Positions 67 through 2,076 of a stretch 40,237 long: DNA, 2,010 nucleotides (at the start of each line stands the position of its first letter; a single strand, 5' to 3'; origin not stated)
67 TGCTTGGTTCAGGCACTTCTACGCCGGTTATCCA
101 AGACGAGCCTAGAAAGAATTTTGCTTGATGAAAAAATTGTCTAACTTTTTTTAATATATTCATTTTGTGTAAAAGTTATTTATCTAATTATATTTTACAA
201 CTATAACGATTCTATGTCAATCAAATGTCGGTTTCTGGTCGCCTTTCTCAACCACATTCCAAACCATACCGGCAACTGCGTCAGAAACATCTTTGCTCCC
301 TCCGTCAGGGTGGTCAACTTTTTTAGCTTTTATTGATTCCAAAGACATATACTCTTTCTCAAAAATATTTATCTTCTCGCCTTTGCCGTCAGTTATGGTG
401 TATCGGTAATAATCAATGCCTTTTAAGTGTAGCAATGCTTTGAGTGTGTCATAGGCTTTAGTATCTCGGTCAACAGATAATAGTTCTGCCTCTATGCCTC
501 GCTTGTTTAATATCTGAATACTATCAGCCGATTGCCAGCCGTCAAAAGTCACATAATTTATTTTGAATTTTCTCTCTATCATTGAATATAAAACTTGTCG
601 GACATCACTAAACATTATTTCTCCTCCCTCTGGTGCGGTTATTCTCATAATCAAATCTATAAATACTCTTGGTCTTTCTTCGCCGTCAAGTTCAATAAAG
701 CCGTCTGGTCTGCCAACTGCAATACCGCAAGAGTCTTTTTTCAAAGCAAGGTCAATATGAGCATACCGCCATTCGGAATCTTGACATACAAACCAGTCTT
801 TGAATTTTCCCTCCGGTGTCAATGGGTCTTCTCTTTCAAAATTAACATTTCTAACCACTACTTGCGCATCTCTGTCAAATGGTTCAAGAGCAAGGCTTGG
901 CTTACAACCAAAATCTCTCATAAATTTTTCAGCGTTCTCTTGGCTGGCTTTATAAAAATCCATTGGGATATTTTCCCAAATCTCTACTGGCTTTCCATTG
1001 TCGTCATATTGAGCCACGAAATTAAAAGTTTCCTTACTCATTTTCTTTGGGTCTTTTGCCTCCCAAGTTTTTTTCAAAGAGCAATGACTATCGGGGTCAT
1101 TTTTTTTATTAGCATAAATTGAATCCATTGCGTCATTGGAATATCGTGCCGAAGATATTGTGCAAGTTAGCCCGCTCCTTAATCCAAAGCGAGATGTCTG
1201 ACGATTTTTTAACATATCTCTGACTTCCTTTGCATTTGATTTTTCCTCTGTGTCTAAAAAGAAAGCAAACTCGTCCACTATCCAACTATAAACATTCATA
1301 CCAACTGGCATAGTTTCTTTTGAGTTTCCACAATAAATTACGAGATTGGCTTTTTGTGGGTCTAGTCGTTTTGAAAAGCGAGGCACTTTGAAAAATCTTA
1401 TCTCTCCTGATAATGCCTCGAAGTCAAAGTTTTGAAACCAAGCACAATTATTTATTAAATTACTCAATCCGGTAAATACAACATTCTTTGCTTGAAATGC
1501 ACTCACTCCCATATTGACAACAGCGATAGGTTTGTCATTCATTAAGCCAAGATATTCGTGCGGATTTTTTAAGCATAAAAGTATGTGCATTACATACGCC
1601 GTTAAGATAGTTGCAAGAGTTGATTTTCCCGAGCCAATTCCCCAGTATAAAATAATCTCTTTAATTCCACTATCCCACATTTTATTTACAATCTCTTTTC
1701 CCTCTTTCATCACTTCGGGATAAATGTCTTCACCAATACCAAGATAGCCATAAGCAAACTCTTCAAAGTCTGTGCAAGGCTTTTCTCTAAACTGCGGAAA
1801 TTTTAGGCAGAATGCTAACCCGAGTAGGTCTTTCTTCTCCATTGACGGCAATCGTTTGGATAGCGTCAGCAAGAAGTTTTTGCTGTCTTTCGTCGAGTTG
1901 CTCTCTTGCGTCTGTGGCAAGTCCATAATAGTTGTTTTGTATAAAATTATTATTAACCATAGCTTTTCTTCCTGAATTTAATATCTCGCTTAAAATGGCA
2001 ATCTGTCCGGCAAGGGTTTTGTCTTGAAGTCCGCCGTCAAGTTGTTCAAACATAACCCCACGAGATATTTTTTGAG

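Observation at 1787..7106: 7-deazaguanine DNA-modification cluster with embedded GT-B-like and HAD-like genes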

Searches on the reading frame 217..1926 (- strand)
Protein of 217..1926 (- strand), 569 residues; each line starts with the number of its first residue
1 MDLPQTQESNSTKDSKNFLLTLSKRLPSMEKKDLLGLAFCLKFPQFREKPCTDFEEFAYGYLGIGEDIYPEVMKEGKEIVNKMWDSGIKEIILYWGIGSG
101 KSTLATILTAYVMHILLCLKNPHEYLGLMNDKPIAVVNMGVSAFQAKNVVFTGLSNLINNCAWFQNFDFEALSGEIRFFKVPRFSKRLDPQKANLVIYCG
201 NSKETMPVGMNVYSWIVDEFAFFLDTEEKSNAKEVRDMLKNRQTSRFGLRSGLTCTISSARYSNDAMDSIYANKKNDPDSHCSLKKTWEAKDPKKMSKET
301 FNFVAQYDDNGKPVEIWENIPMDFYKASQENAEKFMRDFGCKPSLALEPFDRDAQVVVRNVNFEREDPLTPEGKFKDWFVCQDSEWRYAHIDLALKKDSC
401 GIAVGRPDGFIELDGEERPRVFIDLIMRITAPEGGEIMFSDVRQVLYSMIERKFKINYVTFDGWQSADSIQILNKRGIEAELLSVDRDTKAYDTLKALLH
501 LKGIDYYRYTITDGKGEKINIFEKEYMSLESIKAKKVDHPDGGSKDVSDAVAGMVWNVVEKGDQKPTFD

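Call 3: search_protein_families(library=pfam, proteins=[window:217-1926:-], max_evalue=0.1)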
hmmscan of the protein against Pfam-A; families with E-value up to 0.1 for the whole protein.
window:217-1926:- (569 aa): 1 family
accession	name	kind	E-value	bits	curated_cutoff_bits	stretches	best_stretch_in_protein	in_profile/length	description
PF16422.10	COE1_DBD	-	0.011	15.8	27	0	275-335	24-87/231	Transcription factor COE1 DNA-binding domain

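Call 4: search_protein_families(library=phrogs, proteins=[window:217-1926:-], max_evalue=0.01)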
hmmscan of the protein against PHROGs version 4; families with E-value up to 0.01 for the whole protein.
window:217-1926:- (569 aa): 2 families
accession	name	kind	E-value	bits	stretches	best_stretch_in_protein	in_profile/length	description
phrog_2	-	head and packaging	4.3e-10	40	1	81-559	275-593/807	terminase large subunit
phrog_17415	-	head and packaging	1.9e-08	33.8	1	98-241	406-555/940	terminase large subunit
